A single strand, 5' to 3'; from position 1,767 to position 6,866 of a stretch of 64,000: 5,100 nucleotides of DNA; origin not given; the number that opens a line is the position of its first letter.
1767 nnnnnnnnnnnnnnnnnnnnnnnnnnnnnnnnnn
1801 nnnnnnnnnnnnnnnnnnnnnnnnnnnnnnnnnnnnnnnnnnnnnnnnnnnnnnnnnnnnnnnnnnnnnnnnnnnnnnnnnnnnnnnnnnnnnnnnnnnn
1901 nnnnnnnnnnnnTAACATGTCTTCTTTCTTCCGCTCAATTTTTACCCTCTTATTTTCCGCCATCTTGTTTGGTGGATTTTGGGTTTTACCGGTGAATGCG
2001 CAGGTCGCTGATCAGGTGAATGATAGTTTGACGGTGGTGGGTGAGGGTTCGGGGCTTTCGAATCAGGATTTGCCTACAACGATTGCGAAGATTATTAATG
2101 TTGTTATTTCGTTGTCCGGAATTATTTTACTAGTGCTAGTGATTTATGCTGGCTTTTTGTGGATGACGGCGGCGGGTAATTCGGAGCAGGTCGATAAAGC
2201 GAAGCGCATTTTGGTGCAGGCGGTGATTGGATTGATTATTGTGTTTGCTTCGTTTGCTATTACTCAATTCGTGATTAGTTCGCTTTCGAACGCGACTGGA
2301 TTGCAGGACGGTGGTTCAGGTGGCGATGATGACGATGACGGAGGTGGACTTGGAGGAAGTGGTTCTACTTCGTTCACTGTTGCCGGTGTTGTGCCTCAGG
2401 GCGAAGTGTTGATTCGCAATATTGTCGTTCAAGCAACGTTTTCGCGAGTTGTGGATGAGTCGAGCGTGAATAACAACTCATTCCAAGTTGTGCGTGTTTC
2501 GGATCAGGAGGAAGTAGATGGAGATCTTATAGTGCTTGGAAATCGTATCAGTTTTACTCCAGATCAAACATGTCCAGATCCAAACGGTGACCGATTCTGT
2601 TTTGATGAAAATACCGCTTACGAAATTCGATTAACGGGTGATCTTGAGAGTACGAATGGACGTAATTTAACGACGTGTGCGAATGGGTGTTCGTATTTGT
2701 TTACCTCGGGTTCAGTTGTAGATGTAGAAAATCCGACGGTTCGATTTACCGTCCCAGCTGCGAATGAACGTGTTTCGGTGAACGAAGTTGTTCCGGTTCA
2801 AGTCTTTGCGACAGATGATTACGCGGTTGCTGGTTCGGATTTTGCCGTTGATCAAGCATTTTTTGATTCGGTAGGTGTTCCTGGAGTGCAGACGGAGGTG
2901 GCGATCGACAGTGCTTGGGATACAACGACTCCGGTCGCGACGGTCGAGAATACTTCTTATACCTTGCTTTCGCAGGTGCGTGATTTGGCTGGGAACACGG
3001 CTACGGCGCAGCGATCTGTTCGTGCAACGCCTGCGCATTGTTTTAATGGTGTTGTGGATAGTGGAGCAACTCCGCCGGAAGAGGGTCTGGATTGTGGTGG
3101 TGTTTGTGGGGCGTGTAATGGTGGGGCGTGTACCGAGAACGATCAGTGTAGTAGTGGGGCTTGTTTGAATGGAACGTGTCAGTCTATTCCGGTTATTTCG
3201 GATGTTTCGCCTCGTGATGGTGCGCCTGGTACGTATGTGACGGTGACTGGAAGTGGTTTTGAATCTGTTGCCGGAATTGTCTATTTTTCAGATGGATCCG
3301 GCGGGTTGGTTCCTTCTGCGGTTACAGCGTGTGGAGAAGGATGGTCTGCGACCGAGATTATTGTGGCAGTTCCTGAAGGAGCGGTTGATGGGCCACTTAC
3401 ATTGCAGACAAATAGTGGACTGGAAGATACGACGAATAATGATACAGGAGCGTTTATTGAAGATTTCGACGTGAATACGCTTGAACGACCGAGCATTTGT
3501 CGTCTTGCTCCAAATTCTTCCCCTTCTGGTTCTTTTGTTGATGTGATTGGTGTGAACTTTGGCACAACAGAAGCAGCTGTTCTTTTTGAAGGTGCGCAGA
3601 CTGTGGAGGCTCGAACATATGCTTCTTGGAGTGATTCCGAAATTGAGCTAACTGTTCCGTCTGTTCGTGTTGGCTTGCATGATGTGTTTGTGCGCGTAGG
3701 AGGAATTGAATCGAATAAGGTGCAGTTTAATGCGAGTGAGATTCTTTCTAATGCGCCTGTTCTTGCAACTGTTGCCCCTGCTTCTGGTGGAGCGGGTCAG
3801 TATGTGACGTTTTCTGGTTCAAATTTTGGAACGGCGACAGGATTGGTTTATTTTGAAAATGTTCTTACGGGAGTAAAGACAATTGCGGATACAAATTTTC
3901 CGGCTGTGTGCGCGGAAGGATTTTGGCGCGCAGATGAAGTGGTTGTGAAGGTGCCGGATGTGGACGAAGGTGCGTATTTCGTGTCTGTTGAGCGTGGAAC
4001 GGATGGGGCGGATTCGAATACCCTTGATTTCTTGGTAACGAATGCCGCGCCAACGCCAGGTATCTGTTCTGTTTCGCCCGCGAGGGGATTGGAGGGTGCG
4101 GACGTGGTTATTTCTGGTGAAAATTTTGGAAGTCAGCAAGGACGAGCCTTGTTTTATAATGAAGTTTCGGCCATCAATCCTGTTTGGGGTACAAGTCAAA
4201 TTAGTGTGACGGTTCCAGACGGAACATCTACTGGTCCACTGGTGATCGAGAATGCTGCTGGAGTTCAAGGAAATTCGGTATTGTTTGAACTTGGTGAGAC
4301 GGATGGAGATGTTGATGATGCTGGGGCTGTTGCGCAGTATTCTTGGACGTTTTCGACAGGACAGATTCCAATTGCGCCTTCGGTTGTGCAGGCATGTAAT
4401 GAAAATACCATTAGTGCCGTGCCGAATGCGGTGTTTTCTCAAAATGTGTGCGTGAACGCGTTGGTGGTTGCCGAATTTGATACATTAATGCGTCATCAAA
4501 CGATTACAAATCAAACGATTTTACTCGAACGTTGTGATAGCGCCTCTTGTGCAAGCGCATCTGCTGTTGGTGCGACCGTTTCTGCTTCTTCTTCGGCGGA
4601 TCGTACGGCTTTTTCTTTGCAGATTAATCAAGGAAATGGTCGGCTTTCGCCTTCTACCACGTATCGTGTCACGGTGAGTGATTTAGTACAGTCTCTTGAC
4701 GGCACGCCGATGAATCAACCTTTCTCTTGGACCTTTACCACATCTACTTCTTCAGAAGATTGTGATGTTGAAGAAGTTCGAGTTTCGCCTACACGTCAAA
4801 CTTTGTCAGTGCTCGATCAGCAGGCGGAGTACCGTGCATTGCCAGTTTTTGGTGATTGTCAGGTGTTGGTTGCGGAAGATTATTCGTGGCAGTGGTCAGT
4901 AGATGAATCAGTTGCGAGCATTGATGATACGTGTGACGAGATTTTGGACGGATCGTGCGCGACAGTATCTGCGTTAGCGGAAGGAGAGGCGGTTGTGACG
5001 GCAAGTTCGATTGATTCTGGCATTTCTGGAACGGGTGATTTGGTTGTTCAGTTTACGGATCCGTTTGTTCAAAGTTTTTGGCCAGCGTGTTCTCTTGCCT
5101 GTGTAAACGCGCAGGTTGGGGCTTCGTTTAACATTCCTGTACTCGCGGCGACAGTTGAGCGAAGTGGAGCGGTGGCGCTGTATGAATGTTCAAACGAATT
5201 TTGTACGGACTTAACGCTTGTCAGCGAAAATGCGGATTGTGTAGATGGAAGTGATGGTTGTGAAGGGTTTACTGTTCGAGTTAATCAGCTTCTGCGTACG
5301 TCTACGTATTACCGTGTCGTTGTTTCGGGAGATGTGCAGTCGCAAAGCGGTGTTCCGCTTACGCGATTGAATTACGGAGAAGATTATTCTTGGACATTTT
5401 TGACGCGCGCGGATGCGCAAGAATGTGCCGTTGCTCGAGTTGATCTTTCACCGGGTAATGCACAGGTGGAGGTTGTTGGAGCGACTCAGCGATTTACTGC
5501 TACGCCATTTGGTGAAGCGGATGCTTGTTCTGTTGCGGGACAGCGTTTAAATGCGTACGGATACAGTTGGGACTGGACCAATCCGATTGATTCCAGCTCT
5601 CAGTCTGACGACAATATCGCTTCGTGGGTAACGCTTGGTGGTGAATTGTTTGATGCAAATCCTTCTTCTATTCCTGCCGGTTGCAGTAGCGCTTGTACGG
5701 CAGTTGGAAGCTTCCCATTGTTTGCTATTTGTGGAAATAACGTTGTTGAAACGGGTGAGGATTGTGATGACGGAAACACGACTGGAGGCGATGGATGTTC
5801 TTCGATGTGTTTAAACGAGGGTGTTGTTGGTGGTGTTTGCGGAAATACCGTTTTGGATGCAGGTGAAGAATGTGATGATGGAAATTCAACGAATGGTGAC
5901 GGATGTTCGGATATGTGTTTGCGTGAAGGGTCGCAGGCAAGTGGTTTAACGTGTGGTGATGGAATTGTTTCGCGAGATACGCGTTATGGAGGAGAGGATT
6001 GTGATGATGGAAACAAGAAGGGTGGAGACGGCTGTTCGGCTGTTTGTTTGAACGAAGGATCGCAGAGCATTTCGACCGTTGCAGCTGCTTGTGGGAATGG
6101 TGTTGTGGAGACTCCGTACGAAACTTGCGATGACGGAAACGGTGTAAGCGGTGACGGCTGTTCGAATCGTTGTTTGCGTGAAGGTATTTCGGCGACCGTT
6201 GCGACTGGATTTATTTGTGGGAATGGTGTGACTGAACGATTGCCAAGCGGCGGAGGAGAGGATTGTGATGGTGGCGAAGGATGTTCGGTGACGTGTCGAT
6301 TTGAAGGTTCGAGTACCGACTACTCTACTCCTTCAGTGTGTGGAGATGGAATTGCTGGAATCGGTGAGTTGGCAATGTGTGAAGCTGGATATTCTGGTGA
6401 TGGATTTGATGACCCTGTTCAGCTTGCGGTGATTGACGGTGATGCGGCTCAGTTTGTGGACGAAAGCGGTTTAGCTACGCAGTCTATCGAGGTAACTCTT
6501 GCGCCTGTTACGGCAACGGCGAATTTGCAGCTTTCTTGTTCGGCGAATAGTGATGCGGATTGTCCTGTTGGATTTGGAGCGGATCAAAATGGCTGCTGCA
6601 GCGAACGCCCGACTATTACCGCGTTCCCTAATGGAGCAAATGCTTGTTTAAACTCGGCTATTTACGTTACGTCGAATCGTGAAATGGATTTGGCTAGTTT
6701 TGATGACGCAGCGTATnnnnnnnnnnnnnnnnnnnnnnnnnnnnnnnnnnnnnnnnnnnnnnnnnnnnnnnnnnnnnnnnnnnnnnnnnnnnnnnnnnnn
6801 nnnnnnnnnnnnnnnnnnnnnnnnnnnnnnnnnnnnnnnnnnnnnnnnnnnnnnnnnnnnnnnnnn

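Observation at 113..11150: Tandem genes fusing a VirB2/TrbC-like pilin hairpin to large adhesin-type ectodomains (about 600 aa and about 3077 aa)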

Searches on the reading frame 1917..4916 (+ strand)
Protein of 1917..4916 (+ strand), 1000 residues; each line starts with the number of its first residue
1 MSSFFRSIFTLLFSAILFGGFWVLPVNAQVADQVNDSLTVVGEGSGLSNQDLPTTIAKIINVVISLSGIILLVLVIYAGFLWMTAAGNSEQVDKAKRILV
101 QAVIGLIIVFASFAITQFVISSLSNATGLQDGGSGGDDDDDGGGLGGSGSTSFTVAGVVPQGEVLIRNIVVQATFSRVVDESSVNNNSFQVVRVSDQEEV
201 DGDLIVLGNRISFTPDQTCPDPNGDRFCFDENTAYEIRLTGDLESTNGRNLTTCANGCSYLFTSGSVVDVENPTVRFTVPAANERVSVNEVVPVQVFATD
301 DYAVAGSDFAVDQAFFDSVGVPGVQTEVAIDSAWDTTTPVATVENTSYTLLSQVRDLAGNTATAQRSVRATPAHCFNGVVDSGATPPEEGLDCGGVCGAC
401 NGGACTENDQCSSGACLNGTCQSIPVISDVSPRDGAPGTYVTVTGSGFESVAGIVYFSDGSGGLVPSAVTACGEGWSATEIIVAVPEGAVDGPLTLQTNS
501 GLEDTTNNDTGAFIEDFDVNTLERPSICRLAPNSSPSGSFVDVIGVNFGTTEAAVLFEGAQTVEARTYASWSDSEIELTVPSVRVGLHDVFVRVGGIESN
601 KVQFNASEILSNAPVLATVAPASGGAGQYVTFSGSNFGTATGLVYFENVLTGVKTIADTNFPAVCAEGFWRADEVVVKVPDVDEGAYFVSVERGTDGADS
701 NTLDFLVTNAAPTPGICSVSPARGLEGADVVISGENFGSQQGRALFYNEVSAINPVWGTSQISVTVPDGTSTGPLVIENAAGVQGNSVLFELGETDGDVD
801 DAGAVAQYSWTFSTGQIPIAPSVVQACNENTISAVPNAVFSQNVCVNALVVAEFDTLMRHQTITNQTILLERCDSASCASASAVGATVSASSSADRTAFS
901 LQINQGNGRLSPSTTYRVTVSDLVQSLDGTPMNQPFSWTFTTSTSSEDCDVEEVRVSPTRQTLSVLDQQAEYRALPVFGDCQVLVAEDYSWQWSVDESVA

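Call 56: search_protein_families(library=ncbifam, proteins=[window:1917-4916:+], max_evalue=0.01)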
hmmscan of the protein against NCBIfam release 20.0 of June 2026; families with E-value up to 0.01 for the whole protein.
window:1917-4916:+ (1000 aa): 3 families
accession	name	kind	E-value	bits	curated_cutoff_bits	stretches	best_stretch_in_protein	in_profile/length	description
NF045849.1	ICE_MMCAP2_0565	equivalog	2.8e-09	36.5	40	1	54-122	11-79/80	Mbov_0395 family pilin-like conjugal transfer protein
NF047769.1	LIC10067_lipo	equivalog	4.7e-09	35.8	200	2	708-783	40-116/239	LIC10067 family putative lipoprotein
NF058597.1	CoaZ_rpt_PGGG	domain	0.0034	17.4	30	0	424-452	2-33/88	choice-of-anchor Z repeating domain-containing protein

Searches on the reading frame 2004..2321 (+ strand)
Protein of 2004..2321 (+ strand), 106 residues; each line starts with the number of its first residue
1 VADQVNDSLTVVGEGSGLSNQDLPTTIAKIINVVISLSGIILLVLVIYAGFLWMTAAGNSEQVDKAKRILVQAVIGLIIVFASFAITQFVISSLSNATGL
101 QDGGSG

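Call 51: search_protein_representatives(protein=window:2004-2321:+)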
Query: 106 residues. Proteins with E-value up to 0.001 (for the whole library): 36247; up to 1e-10: 9301; up to 1e-30: 21. The best 150 are listed.
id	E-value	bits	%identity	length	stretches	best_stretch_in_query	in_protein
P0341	1.1e-53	195.4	42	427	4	15-91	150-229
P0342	1.4e-42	159.8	33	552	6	19-97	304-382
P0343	1.7e-42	159.6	30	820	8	25-92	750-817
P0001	2.9e-42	158.8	51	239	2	8-103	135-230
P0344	3.4e-41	155.4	47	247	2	7-98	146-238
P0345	4.2e-41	155.1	29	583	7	21-90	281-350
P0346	1.4e-40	153.4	47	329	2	12-106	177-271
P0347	5.8e-40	151.4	52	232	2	11-94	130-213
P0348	9.0e-40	150.8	34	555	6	17-100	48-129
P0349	1.1e-38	147.4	49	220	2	9-97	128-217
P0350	3.5e-37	142.6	49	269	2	10-97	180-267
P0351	2.2e-36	140.0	52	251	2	14-101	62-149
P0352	6.7e-36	138.4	31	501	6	23-94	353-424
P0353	9.1e-36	138.0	29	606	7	2-93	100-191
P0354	4.3e-35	135.8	44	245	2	10-98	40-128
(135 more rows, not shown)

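Call 54: search_solved_structures(query=A2, max_evalue=10, show_alignments=3)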
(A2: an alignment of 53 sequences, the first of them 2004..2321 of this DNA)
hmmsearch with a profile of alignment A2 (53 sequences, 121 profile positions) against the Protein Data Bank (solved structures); distinct sequences matched with E-value up to 10: 14.
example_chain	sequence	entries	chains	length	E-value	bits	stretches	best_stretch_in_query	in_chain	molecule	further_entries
6i38_A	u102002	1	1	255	2.9e-05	27.2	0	69-87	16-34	nv2Pizza6-AYW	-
6i37_A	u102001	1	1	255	3.2e-05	27.1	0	69-87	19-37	nv1Pizza6-AYW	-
6i3b_A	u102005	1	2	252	5.7e-05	26.2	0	69-87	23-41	cPizza6-AYW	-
6f0q_A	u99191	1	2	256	6.4e-05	26.1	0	69-87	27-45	Pizza6-AYW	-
6i39_A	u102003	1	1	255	6.8e-05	26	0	69-87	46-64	v31Pizza6-AYW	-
6i3a_A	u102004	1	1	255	0.00049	23.3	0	69-87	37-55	v22Pizza6-AYW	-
6f0s_A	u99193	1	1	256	0.0071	19.5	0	69-87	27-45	Pizza6-SYW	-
7zcj_A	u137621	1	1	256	0.0083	19.3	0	69-87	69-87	Pizza6-TNH-TSH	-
7zqg_A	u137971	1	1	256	0.0084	19.2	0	69-87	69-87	Pizza6-KSH-TSH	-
7zq2_A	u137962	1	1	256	0.0085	19.2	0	69-87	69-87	Pizza6-RSH-TSH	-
7zpw_A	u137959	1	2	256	0.012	18.8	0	69-87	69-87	Pizza6-TSK-TSH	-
7zph_A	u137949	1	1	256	0.013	18.7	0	69-87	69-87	Pizza6-TNK-RSH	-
7zpz_A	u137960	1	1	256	0.017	18.2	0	69-87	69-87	Pizza6-TSR-TSH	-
7rmy_A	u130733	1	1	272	1.1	12.4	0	17-93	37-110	De Novo designed tunable homodimer, D_3-337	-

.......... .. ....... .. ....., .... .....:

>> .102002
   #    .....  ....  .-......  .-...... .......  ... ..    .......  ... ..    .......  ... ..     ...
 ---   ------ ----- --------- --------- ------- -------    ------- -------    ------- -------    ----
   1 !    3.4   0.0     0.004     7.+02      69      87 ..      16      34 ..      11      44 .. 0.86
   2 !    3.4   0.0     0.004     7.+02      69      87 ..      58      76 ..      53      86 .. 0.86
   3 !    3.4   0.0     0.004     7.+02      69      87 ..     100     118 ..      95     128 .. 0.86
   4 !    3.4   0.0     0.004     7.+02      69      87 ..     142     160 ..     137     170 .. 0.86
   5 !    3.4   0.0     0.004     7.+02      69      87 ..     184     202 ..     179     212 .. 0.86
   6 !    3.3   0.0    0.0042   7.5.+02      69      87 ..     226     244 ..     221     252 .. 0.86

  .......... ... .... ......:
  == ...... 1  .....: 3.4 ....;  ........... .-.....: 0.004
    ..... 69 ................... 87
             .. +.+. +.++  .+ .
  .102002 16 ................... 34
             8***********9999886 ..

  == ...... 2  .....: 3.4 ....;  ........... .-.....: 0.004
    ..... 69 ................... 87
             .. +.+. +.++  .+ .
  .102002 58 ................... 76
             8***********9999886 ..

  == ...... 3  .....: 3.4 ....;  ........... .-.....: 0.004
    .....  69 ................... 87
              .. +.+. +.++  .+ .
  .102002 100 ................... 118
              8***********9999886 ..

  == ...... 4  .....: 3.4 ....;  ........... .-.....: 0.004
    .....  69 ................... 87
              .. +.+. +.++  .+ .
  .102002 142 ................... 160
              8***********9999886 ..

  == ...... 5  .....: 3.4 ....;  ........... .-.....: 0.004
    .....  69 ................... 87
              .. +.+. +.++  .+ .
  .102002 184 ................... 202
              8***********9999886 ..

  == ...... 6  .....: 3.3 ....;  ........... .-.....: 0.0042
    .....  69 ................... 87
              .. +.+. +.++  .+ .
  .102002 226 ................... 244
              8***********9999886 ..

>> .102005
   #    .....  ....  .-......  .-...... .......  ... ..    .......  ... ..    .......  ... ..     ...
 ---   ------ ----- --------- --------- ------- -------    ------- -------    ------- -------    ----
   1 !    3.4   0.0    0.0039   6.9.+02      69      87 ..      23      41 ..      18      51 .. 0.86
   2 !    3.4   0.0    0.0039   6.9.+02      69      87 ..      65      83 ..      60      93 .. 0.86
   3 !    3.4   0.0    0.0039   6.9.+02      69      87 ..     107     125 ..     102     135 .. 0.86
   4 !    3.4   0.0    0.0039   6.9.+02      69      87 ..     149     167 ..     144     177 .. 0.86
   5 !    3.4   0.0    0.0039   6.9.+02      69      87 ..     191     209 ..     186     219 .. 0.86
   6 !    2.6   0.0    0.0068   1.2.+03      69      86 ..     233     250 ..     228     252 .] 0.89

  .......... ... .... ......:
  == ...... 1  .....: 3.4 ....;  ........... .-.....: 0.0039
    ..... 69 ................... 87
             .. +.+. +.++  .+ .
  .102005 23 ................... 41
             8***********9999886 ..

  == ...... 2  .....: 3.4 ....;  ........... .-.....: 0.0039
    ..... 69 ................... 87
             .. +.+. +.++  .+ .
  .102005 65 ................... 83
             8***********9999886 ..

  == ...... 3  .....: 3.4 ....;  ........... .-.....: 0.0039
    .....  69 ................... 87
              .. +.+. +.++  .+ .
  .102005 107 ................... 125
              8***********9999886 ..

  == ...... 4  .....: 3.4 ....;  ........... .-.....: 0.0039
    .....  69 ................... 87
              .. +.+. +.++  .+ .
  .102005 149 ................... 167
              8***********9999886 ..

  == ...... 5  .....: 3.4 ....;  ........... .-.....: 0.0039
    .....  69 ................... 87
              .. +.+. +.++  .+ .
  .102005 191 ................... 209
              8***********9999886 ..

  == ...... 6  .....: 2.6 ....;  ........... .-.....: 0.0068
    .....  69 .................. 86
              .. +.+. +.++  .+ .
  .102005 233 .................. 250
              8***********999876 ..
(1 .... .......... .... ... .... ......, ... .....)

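Call 55: search_protein_families(library=pfam, alignment_id=A2, max_evalue=0.01)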
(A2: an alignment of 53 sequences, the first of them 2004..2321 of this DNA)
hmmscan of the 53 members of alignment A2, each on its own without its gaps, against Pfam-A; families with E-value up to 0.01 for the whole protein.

A. member 1, window:2004-2321:+ (106 aa): 5 families
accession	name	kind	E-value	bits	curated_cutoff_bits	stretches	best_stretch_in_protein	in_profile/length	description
PF18895.5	T4SS_pilin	-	2.4e-10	40.7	26.6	1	21-90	3-71/71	Type IV secretion system pilin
PF04956.18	TrbC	-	0.00021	21.9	27.9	1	21-87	35-95/98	TrbC/VIRB2 pilin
PF04290.18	DctQ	-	0.0021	18.4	28.3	1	23-94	57-126/132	Tripartite ATP-independent periplasmic transporters, DctQ component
PF02322.20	Cyt_bd_oxida_II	-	0.004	17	35.6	1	26-89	147-210/302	Cytochrome bd terminal oxidase subunit II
PF04893.22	Yip1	-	0.0068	16.7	28.6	1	23-85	105-171/173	Yip1 domain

B. families by the number of members that match (of 53 scanned): 14 families
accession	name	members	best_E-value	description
PF18895.5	T4SS_pilin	53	2.5e-15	Type IV secretion system pilin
PF02322.20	Cyt_bd_oxida_II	12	8.4e-05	Cytochrome bd terminal oxidase subunit II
PF04956.18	TrbC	11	3.4e-06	TrbC/VIRB2 pilin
PF04290.18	DctQ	8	6.9e-05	Tripartite ATP-independent periplasmic transporters, DctQ component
PF05987.18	DUF898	4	7.8e-05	Bacterial protein of unknown function (DUF898)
PF04893.22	Yip1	2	0.0053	Yip1 domain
PF04515.18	Choline_transpo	2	0.0057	Plasma-membrane choline transporter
PF06664.17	WLS-like_TM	2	0.0077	Wntless-like, transmembrane domain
PF20479.3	TMEM128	1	0.00014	TMEM128 protein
PF23050.1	KH_N4BP1_1st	1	0.0035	N4BP1, first type I KH-domain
PF19607.4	DUF6112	1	0.0038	Family of unknown function (DUF6112)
PF10320.15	7TM_GPCR_Srsx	1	0.0088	Serpentine type 7TM GPCR chemoreceptor Srsx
PF19199.5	Phage_coatGP8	1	0.0089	Phage major coat protein, Gp8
PF22571.1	LiaI-LiaF-TM_PspC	1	0.0094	PspC transmembrane region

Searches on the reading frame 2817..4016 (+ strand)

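Call 32: search_protein_families(library=pfam, proteins=[window:2817-4016:+], max_evalue=0.01)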
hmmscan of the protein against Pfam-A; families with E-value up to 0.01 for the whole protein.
window:2817-4016:+ (400 aa): 2 families
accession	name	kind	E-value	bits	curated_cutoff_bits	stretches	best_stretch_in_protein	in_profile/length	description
PF01833.30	TIG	-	6e-21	74.7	20.9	3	225-304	1-82/84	IPT/TIG domain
PF19077.6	Big_13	-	0.0098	16.8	27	0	25-65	55-94/102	Bacterial Ig-like domain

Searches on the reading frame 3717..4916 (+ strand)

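Call 32: search_protein_families(library=pfam, proteins=[window:3717-4916:+], max_evalue=0.01)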
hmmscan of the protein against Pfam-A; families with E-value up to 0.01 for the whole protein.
window:3717-4916:+ (400 aa): 2 families
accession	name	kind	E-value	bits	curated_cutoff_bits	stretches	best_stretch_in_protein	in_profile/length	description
PF01833.30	TIG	-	2.2e-11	44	20.9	2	14-104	1-81/84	IPT/TIG domain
PF13205.12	Big_5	-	3.7e-10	40.9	23.6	1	240-342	15-105/105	Bacterial Ig-like domain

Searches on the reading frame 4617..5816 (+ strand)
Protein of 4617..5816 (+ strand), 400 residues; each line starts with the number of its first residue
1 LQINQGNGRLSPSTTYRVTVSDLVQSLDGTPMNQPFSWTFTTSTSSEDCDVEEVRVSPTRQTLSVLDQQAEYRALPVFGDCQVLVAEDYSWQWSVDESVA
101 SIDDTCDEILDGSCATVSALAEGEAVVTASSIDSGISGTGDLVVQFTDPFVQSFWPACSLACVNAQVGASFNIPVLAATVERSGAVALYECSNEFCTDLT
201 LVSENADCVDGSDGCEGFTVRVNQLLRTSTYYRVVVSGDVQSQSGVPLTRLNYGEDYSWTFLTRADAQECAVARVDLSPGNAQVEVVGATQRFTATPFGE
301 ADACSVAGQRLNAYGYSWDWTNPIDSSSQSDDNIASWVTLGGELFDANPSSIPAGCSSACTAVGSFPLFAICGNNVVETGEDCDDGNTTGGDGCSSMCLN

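Call 32: search_protein_families(library=pfam, proteins=[window:4617-5816:+], max_evalue=0.01)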
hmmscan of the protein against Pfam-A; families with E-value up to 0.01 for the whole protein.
window:4617-5816:+ (400 aa): 2 families
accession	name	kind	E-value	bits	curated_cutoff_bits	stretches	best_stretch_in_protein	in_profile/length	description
PF13205.12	Big_5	-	3.6e-12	47.4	23.6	2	8-42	71-105/105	Bacterial Ig-like domain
PF13948.11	DUF4215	-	4e-05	24.3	27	1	371-398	20-46/47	Domain of unknown function (DUF4215)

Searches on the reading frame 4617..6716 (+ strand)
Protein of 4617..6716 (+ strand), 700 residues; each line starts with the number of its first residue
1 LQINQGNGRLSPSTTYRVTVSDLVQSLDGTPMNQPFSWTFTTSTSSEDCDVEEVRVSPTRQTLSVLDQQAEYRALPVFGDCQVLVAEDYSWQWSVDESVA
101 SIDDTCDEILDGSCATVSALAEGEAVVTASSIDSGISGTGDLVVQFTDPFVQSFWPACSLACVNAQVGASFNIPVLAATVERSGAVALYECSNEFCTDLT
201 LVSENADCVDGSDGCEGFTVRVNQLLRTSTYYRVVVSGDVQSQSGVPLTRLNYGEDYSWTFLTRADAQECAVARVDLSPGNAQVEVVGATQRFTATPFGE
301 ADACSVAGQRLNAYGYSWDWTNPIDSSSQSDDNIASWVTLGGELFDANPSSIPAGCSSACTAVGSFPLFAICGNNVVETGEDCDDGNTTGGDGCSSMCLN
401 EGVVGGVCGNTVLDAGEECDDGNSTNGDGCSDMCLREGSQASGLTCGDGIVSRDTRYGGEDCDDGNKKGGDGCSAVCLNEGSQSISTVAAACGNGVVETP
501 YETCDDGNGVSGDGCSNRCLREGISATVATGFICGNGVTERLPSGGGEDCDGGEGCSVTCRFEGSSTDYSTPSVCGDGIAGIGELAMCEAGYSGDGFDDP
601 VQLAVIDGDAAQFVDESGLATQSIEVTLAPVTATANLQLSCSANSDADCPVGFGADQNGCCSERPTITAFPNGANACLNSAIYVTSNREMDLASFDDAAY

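Call 56: search_protein_families(library=ncbifam, proteins=[window:4617-6716:+], max_evalue=0.01)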
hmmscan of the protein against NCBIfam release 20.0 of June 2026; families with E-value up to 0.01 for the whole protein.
window:4617-6716:+ (700 aa): 1 family
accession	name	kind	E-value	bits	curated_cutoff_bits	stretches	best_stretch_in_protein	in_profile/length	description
TIGR02232.1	myxo_disulf_rpt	repeat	3.7e-31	106.7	20.8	4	491-522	3-33/38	cysteine-rich acidic repeat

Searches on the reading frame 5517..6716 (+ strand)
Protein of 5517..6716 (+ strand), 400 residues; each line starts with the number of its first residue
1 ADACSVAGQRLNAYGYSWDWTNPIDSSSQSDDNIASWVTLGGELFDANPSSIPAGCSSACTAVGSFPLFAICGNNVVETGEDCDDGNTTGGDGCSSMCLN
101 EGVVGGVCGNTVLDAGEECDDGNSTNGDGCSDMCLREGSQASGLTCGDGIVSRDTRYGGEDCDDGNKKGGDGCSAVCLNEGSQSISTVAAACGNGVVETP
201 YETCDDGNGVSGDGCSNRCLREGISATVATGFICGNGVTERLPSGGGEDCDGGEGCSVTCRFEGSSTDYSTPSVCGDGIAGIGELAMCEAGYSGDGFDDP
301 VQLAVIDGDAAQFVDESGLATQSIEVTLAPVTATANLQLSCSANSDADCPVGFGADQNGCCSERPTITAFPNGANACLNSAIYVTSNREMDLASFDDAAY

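Call 32: search_protein_families(library=pfam, proteins=[window:5517-6716:+], max_evalue=0.01)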
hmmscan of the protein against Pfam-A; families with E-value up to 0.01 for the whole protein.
window:5517-6716:+ (400 aa): 1 family
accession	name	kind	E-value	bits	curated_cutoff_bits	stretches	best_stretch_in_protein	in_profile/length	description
PF13948.11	DUF4215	-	1.1e-19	70.9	27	4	191-219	20-46/47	Domain of unknown function (DUF4215)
